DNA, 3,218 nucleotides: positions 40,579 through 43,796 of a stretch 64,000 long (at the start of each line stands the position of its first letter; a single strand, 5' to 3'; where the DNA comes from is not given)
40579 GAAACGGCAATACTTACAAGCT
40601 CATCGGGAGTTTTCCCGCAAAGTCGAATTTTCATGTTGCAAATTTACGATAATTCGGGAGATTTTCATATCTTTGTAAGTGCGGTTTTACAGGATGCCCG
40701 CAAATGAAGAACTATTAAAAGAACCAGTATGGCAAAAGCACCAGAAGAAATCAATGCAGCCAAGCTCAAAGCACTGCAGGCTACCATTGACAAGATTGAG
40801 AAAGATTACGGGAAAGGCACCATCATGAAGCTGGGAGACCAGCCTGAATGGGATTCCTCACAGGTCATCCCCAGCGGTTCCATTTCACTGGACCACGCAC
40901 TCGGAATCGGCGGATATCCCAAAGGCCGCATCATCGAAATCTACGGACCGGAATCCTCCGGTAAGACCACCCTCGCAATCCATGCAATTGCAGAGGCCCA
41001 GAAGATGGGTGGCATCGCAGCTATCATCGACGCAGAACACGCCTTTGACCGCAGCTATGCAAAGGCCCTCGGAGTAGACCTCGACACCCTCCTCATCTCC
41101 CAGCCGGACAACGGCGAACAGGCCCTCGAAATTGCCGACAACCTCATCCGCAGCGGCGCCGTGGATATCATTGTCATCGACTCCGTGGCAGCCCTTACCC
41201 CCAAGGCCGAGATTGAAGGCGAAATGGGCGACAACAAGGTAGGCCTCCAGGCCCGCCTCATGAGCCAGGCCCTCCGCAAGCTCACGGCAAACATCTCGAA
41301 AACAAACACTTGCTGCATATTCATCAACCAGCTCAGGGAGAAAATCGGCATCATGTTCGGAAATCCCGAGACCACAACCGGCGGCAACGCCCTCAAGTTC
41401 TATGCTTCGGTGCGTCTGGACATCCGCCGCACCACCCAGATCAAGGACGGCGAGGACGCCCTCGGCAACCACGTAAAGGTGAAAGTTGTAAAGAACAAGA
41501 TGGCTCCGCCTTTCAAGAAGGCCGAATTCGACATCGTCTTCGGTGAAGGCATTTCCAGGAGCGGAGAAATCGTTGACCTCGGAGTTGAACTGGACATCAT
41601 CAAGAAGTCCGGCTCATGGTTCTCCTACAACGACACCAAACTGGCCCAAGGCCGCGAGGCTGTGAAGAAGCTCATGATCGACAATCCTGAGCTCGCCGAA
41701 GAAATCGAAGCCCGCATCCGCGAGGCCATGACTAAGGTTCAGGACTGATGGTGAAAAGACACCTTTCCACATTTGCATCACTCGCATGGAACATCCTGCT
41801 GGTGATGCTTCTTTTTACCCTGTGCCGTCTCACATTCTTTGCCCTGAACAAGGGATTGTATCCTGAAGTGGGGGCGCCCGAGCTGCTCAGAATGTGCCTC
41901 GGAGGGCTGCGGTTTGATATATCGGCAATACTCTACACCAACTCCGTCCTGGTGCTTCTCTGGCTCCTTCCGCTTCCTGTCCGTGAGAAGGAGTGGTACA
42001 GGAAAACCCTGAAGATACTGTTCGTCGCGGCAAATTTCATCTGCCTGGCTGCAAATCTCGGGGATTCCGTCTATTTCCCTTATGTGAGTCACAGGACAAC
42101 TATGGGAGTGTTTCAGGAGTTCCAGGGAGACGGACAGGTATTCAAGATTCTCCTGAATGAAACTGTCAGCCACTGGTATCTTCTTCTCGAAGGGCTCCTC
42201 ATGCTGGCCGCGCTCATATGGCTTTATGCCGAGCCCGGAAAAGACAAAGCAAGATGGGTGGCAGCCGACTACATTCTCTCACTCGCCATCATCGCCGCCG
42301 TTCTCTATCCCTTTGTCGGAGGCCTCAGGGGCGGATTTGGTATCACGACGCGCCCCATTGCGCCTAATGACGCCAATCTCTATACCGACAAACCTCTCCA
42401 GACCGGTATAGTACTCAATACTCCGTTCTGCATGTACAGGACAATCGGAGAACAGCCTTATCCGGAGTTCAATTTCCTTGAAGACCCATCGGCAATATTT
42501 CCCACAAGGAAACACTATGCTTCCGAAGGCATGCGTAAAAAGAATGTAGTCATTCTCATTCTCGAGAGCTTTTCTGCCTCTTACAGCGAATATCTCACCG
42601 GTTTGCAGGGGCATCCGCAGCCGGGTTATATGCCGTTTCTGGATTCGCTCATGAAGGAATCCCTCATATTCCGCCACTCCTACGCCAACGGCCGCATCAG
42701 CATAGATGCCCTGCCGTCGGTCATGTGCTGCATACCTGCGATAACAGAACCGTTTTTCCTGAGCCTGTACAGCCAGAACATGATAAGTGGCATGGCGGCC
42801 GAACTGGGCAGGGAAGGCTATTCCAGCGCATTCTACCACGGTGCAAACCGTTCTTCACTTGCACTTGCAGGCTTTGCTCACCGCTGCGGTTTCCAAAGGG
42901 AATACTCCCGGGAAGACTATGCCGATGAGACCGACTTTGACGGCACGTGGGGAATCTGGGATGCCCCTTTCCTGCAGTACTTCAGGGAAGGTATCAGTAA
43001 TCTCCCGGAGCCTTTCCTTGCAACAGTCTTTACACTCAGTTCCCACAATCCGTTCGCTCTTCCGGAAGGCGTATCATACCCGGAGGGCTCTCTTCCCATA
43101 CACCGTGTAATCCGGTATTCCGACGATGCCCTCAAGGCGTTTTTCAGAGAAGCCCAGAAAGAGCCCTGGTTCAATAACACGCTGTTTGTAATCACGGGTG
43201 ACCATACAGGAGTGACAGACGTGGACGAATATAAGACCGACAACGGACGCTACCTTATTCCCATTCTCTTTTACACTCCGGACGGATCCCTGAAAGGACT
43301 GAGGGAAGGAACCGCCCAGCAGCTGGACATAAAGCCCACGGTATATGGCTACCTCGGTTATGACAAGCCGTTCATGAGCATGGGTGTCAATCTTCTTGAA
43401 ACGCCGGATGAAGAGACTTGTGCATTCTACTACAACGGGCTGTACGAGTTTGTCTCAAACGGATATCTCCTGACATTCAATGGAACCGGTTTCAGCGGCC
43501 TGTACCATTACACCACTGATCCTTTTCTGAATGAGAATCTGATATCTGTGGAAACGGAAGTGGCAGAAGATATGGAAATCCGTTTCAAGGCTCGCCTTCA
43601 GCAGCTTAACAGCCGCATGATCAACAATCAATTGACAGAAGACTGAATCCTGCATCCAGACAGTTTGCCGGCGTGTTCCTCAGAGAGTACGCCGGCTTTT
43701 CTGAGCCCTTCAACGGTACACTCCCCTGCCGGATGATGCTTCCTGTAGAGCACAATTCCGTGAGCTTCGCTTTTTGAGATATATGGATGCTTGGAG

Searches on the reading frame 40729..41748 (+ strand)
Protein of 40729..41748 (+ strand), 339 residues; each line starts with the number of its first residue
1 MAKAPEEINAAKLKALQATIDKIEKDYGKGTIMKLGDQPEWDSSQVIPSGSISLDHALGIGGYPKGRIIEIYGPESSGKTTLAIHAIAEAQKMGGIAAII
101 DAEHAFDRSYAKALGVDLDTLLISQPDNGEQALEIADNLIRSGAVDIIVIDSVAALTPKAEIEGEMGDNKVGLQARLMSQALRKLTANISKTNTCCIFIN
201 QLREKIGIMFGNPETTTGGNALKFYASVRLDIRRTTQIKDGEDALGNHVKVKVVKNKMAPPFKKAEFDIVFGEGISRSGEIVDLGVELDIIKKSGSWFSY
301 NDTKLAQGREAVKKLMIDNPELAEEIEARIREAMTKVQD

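Call 27: search_protein_families(library=pfam, proteins=[window:40729-41748:+])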
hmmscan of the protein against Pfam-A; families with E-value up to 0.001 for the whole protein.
window:40729-41748:+ (339 aa): 5 families
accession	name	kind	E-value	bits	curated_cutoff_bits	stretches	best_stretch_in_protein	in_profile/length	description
PF00154.27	RecA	-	2.1e-139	463.8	27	1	14-276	1-262/262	recA bacterial DNA recombination protein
PF21096.2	RecA_C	-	1.8e-26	92.4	27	1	279-334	1-56/57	RecA C-terminal domain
PF06745.19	ATPase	-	2.2e-07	31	26.6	1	50-121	4-77/231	KaiC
PF08423.17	Rad51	-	7.1e-07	29.2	22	1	47-235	8-212/244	Rad51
PF01637.24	ATPase_2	-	0.00043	20.6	33.2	1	67-154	21-79/225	ATPase domain predominantly from Archaea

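Call 28: find_related_loci(query=window:40729-41748:+, collection=genome_contigs, flank=10000)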
Query window:40729-41748:+ (339 aa) in genome_contigs; peptide patterns used: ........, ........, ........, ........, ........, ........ (x = any residue, [..] = any of these).
599 stretches matched a pattern (row limit reached: there are more); 595 encode a relative of the query (tblastn E <= 1e-3); the best 80 are kept; 80 distinct loci.
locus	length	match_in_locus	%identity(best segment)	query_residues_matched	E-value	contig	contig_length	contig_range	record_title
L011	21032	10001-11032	92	1-339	0e+0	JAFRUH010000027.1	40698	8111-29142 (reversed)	MAG: Bacteroidales bacterium isolate RGIG2804 Goat_Omasum-6__c586442, whole genome shotgun sequence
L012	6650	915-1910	93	8-339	0e+0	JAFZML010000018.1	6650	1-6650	MAG: Bacteroidales bacterium isolate RGIG7900 Water_buffalos_Reticulum.Co__c358490, whole genome shotgun sequence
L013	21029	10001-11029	86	1-339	0e+0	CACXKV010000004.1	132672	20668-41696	MAG: uncultured Bacteroidia bacterium isolate RUG11352 genome assembly, contig: RUG11352_asm_4, whole genome shotgun seq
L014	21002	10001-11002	89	6-339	0e+0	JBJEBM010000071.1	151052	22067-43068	MAG: Candidatus Cryptobacteroides sp. isolate LOHA39_bin.005 NODE_33_length_151052_cov_10.988417, whole genome shotgun s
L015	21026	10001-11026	87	1-339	0e+0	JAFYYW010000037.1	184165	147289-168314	MAG: Bacteroidales bacterium isolate RGIG7547 Water_buffalos_Omasum-1__c537687, whole genome shotgun sequence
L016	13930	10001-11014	88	2-339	0e+0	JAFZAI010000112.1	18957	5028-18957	MAG: Bacteroidales bacterium isolate RGIG7585 Water_buffalos_Omasum-3__c548498, whole genome shotgun sequence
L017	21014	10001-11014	87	1-339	0e+0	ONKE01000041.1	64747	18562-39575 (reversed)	uncultured Bacteroidales bacterium isolate RUG387 genome assembly, contig: k87_28950096, whole genome shotgun sequence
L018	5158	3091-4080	88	9-339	0e+0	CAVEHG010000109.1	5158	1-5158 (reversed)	bacterium isolate H07646-L1_cleanbin_000054 genome assembly, contig: Spades_H07646-L1_contig_10033, whole genome shotgun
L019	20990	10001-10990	87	9-339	0e+0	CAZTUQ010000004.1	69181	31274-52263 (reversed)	MAG TPA_asm: uncultured Muribaculaceae bacterium isolate SRP350583_co1_162 genome assembly, contig: NODE_538_length_6918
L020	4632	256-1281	85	1-339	0e+0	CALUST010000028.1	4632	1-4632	MAG: uncultured Bacteroidales bacterium isolate E20__bin140 genome assembly, contig: E20__k127_2490031, whole genome sho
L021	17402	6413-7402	87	9-339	0e+0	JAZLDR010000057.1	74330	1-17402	MAG: Candidatus Cryptobacteroides sp. isolate T1900045028_TC20190021.MAGScoT_cleanbin_000040 SGB_4443_k141_2554398, whol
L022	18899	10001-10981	86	7-334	0e+0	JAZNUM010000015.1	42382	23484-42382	MAG: Candidatus Egerieisoma sp. isolate T1900044797_TS20190263.MAGScoT_cleanbin_000021 SGB_2688_k141_1757179, whole geno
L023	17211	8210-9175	87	17-339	0e+0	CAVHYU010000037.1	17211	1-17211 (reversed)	bacterium isolate H07634-L1_cleanbin_000021 genome assembly, contig: Spades_H07634-L1_contig_2360, whole genome shotgun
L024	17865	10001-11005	84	3-339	0e+0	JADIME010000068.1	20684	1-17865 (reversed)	MAG: Candidatus Merdivivens pullistercoris isolate 10037 D1M06__C290187_L20684_SRR9113724, whole genome shotgun sequence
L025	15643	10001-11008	82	3-339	0e+0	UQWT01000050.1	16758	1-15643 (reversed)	uncultured Bacteroidales bacterium isolate UMGS715 genome assembly, contig: NODE_1964_length_16758_cov_61.121995, whole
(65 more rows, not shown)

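Call 37: find_homologous_proteins(query=window:40729-41748:+, max_evalue=1e-100)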
Query window:40729-41748:+ (339 aa): 7998 proteins with E <= 1e-100 among 8000 candidates; the best 120 are listed.
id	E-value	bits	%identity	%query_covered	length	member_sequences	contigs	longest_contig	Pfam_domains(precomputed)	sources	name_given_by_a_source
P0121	6.2e-216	734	100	100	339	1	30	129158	PF06745.20,PF08423.18,PF00154.28,PF21096.3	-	-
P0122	8.3e-216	733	100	100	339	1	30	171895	PF06745.20,PF08423.18,PF00154.28,PF21096.3,PF27531.1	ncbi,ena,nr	ncbi:MAG: recombinase RecA [Bacteroidales bacterium]|nr:recombinase RecA [Bacteroidales bacterium]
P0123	2.8e-215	732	100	100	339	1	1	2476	PF06745.20,PF08423.18,PF00154.28,PF21096.3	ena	-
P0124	7.7e-215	730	99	100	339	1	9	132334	PF06745.20,PF08423.18,PF00154.28,PF21096.3,PF27531.1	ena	-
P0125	1.5e-214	729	99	100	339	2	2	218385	PF06745.20,PF08423.18,PF00154.28,PF21096.3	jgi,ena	-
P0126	8.7e-211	717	97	100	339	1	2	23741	PF06745.20,PF08423.18,PF00154.28,PF21096.3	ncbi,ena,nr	ncbi:MAG: recombinase RecA [Bacteroidales bacterium]|nr:recombinase RecA [Bacteroidales bacterium]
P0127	1.3e-208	710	98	98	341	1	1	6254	PF06745.20,PF08423.18,PF00154.28,PF21096.3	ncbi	-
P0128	1.9e-202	690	94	100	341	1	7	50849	PF06745.20,PF08423.18,PF00154.28,PF21096.3,PF27531.1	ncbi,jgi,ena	jgi:recombination protein RecA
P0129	1.9e-202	690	95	98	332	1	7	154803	PF06745.20,PF08423.18,PF00154.28,PF21096.3,PF27531.1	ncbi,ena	-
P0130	2.5e-202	689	94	100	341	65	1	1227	PF06745.20,PF08423.18,PF00154.28,PF21096.3,PF27531.1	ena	-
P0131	4.6e-202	688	92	100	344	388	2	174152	PF06745.20,PF08423.18,PF00154.28,PF21096.3,PF27531.1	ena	-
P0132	4.7e-202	688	94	100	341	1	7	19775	PF06745.20,PF08423.18,PF00154.28,PF21096.3,PF27531.1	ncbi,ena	-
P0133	6.7e-202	688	94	100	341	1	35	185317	PF06745.20,PF08423.18,PF00154.28,PF21096.3,PF27531.1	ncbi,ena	-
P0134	7.4e-202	688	94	100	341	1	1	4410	PF06745.20,PF08423.18,PF00154.28,PF21096.3,PF27531.1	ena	-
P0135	1.7e-201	686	94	100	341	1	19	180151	PF06745.20,PF08423.18,PF00154.28,PF21096.3,PF27531.1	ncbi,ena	-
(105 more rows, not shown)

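Call 38: find_encoding_contigs(protein=P0129, flank=10000, max_places=2)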
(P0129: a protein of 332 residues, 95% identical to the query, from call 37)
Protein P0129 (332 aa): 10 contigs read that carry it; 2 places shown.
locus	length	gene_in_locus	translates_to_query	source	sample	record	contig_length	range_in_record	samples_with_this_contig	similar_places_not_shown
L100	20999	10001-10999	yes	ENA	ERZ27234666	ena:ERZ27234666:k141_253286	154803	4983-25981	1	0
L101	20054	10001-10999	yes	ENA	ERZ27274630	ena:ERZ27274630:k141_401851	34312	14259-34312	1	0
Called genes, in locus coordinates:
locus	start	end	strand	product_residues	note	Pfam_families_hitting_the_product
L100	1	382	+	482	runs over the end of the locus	PF01743:PolyA_pol, PF12627:PolyA_pol_RNAbd, PF01966:HD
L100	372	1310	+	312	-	PF02899:Phage_int_SAM_1 (weak), PF00589:Phage_integrase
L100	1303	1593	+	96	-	PF02482:Ribosomal_S30AE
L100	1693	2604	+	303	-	PF06144:DNA_pol3_delta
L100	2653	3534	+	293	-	PF00005:ABC_tran, PF13304:AAA_21, PF13732:DrrA1-3_C (faint)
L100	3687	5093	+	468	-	PF12698:ABC2_membrane_3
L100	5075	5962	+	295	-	PF02872:5_nucleotid_C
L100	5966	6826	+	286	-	PF00149:Metallophos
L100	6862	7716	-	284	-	PF03755:YicC-like_N, PF08340:YicC-like_C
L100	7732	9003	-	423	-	PF01210:NAD_Gly3P_dh_N, PF03721:UDPG_MGDP_dh_N, PF03807:F420_oxidored (faint), PF00984:UDPG_MGDP_dh, PF03720:UDPG_MGDP_dh_C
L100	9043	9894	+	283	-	PF01263:Aldose_epim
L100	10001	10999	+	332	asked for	PF00154:RecA_N, PF06745:ATPase (weak), PF08423:Rad51 (weak), PF27531:MT3502_N (weak), PF21096:RecA_C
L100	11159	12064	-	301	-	PF12836:HHH_3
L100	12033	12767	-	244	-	PF00590:TP_methylase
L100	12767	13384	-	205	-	-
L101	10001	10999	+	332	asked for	PF00154:RecA_N, PF06745:ATPase (weak), PF08423:Rad51 (weak), PF27531:MT3502_N (weak), PF21096:RecA_C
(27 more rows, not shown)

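Call 39: find_encoding_contigs(protein=P0133, flank=10000, max_places=2)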
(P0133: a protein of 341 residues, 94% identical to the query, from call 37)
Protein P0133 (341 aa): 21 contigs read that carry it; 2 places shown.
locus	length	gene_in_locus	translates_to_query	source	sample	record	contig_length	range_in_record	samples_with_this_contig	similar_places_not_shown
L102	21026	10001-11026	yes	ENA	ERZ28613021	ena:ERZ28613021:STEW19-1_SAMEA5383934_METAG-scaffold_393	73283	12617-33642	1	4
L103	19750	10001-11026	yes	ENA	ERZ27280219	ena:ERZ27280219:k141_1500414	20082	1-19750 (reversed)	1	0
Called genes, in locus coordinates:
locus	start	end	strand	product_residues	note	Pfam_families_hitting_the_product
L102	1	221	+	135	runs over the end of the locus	PF04313:HSDR_N (faint), PF13588:HSDR_N_2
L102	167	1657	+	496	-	PF01743:PolyA_pol, PF12627:PolyA_pol_RNAbd, PF01966:HD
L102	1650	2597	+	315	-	PF02899:Phage_int_SAM_1 (weak), PF13495:Phage_int_SAM_4 (weak), PF00589:Phage_integrase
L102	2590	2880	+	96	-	PF02482:Ribosomal_S30AE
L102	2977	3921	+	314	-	PF06144:DNA_pol3_delta, PF21694:DNA_pol3_delta_C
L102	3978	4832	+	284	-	PF00005:ABC_tran, PF13304:AAA_21, PF13732:DrrA1-3_C (weak)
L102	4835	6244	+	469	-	PF12698:ABC2_membrane_3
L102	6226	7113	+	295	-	PF02872:5_nucleotid_C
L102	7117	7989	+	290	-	PF00149:Metallophos, PF09587:PGA_cap (faint)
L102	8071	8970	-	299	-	PF03755:YicC-like_N, PF08340:YicC-like_C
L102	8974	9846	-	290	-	PF13449:Phytase-like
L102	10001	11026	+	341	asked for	PF00154:RecA_N, PF06745:ATPase (weak), PF08423:Rad51 (weak), PF27531:MT3502_N (weak), PF21096:RecA_C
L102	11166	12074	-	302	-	PF12836:HHH_3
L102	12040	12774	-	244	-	PF00590:TP_methylase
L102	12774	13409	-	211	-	-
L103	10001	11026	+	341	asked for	PF00154:RecA_N, PF06745:ATPase (weak), PF08423:Rad51 (weak), PF27531:MT3502_N (weak), PF21096:RecA_C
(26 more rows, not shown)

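Call 40: find_encoding_contigs(protein=P0126, flank=10000, max_places=2)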
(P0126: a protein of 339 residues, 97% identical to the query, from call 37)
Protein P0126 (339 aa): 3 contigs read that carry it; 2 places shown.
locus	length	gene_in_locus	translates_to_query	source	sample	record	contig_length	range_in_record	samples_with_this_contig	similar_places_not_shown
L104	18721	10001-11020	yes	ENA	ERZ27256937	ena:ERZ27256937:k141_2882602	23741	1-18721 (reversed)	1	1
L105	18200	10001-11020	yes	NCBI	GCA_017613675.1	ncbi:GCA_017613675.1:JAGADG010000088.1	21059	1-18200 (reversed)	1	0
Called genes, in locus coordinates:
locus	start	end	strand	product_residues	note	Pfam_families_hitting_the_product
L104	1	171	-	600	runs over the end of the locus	PF03993:DUF349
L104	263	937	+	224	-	PF01746:tRNA_m1G_MT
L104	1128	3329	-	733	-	PF07715:Plug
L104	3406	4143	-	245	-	PF05096:Glu_cyclase_2, PF21959:DUF6923 (faint)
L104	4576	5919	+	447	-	PF00342:PGI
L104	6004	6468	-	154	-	PF02631:RecX_HTH2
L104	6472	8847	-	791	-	PF01734:Patatin, PF19143:Omp85_2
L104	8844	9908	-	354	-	PF21016:RlmN_N, PF04055:Radical_SAM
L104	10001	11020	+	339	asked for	PF00154:RecA_N, PF08423:Rad51 (weak), PF06745:ATPase (faint), PF21096:RecA_C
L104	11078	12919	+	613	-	PF00884:Sulfatase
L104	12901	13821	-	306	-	PF12836:HHH_3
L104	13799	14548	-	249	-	PF00590:TP_methylase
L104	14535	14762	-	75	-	-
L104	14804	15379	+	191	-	PF00265:TK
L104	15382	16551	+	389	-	PF04087:DUF389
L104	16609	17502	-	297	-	-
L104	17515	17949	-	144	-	-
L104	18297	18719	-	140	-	?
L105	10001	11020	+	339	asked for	PF00154:RecA_N, PF08423:Rad51 (weak), PF06745:ATPase (faint), PF21096:RecA_C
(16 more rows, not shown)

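Call 93: find_encoding_contigs(protein=P0125, flank=10000, max_places=3)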
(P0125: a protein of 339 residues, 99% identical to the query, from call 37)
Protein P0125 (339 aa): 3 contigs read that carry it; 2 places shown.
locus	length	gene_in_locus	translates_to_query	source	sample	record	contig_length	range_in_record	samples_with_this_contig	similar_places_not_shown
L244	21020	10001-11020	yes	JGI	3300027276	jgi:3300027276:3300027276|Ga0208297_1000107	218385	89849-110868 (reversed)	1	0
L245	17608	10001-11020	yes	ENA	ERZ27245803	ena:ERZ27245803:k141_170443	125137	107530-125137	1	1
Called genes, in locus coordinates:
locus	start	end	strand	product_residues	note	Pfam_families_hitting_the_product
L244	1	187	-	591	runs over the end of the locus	PF03993:DUF349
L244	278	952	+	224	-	PF01746:tRNA_m1G_MT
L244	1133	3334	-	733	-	PF07715:Plug, PF00593:TonB_dep_Rec_b-barrel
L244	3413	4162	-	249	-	PF05096:Glu_cyclase_2, PF21959:DUF6923 (faint)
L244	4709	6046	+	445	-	PF00342:PGI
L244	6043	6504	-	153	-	PF02631:RecX_HTH2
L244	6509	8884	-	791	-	PF01734:Patatin, PF19143:Omp85_2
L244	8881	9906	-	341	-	PF21016:RlmN_N, PF04055:Radical_SAM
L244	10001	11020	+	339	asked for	PF00154:RecA_N, PF08423:Rad51 (weak), PF06745:ATPase (faint), PF21096:RecA_C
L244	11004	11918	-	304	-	PF12836:HHH_3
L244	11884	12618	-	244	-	PF00590:TP_methylase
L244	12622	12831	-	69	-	-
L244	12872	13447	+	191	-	PF00265:TK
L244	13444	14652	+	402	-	PF04087:DUF389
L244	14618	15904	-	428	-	PF00155:Aminotran_1_2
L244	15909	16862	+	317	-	PF01370:Epimerase, PF02719:Polysacc_synt_2 (weak), PF04321:RmlD_sub_bind, PF16363:GDP_Man_Dehyd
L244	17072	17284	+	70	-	-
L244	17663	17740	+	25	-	-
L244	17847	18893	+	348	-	PF02661:Fic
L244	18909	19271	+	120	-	-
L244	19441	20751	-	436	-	PF10117:McrBC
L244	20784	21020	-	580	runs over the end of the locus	PF20720:nSTAND3 (faint), PF07728:AAA_5 (weak)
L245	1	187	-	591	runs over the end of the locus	PF03993:DUF349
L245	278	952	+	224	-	PF01746:tRNA_m1G_MT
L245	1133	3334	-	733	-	PF07715:Plug, PF00593:TonB_dep_Rec_b-barrel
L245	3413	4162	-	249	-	PF05096:Glu_cyclase_2, PF21959:DUF6923 (faint)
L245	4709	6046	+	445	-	PF00342:PGI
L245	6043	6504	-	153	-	PF02631:RecX_HTH2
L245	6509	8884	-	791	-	PF01734:Patatin, PF19143:Omp85_2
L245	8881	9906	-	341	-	PF21016:RlmN_N, PF04055:Radical_SAM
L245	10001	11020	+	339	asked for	PF00154:RecA_N, PF08423:Rad51 (weak), PF06745:ATPase (faint), PF21096:RecA_C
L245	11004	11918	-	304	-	PF12836:HHH_3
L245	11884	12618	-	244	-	PF00590:TP_methylase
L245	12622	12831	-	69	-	-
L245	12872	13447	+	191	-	PF00265:TK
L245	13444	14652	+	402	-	PF04087:DUF389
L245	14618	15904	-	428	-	PF00155:Aminotran_1_2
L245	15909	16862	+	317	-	PF01370:Epimerase, PF02719:Polysacc_synt_2 (weak), PF04321:RmlD_sub_bind, PF16363:GDP_Man_Dehyd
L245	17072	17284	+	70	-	-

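Call 96: find_encoding_contigs(protein=P0135, flank=10000, max_places=1)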
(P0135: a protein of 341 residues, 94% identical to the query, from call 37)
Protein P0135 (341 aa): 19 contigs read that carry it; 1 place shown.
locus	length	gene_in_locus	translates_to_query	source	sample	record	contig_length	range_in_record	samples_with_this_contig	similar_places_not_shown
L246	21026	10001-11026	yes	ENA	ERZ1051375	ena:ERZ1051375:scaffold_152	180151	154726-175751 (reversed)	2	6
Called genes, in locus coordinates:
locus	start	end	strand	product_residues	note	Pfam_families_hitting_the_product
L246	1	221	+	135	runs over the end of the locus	PF04313:HSDR_N (faint), PF13588:HSDR_N_2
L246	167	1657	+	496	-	PF01743:PolyA_pol, PF12627:PolyA_pol_RNAbd, PF01966:HD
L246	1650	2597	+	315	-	PF02899:Phage_int_SAM_1 (weak), PF13495:Phage_int_SAM_4 (weak), PF00589:Phage_integrase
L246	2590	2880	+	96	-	PF02482:Ribosomal_S30AE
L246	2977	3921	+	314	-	PF06144:DNA_pol3_delta, PF21694:DNA_pol3_delta_C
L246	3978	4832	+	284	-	PF00005:ABC_tran, PF13304:AAA_21, PF13732:DrrA1-3_C (weak)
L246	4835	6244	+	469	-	PF12698:ABC2_membrane_3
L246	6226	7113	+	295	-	PF02872:5_nucleotid_C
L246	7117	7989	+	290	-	PF00149:Metallophos, PF09587:PGA_cap (faint)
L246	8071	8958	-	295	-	PF03755:YicC-like_N, PF08340:YicC-like_C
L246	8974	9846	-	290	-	PF13449:Phytase-like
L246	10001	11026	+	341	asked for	PF00154:RecA_N, PF06745:ATPase (weak), PF08423:Rad51 (weak), PF27531:MT3502_N (weak), PF21096:RecA_C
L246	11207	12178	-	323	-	PF12836:HHH_3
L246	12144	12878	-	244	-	PF00590:TP_methylase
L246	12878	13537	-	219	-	-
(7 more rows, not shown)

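Call 97: find_encoding_contigs(protein=P0128, flank=10000, max_places=1)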
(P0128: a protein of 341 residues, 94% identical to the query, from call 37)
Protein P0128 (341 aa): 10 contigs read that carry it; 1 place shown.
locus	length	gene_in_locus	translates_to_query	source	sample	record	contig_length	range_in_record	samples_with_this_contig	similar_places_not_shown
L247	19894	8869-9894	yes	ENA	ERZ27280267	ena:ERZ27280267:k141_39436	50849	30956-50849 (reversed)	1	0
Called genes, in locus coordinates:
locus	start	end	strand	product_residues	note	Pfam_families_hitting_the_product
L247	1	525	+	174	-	?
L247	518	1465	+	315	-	PF02899:Phage_int_SAM_1 (weak), PF13495:Phage_int_SAM_4 (weak), PF00589:Phage_integrase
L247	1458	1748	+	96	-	PF02482:Ribosomal_S30AE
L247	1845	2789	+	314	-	PF06144:DNA_pol3_delta, PF21694:DNA_pol3_delta_C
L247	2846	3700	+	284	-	PF00005:ABC_tran, PF13304:AAA_21, PF13732:DrrA1-3_C (weak)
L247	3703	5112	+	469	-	PF12698:ABC2_membrane_3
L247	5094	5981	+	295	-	PF02872:5_nucleotid_C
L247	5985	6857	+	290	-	PF00149:Metallophos, PF09587:PGA_cap (faint)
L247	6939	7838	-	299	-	PF03755:YicC-like_N, PF08340:YicC-like_C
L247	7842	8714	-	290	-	PF13449:Phytase-like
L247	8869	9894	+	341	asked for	PF00154:RecA_N, PF06745:ATPase (weak), PF08423:Rad51 (weak), PF27531:MT3502_N (weak), PF21096:RecA_C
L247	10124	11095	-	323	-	-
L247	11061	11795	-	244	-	PF00590:TP_methylase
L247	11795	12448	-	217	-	-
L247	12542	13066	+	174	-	PF00265:TK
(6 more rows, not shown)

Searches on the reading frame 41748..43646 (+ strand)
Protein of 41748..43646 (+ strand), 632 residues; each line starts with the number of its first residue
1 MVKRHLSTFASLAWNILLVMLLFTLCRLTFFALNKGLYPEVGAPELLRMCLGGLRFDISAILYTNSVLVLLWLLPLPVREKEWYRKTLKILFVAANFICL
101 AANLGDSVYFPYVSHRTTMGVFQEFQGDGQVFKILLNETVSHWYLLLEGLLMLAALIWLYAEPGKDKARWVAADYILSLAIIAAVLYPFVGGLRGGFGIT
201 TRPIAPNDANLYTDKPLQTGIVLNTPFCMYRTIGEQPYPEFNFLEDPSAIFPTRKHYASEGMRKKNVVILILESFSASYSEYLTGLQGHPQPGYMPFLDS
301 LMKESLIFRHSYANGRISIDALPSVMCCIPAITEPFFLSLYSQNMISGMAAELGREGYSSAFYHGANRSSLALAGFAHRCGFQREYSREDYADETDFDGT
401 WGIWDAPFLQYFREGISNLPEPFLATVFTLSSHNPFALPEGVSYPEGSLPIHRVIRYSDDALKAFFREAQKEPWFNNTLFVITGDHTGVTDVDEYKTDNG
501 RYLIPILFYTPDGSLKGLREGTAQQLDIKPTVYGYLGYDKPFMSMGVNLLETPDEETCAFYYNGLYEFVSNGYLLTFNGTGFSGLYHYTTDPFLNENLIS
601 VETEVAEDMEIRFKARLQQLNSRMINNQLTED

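Call 27: search_protein_families(library=pfam, proteins=[window:41748-43646:+])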
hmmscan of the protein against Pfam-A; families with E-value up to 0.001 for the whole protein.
window:41748-43646:+ (632 aa): 1 family
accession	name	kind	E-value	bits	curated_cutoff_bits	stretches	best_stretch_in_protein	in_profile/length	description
PF00884.28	Sulfatase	-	2.4e-28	99.8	25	1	265-538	1-301/301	Sulfatase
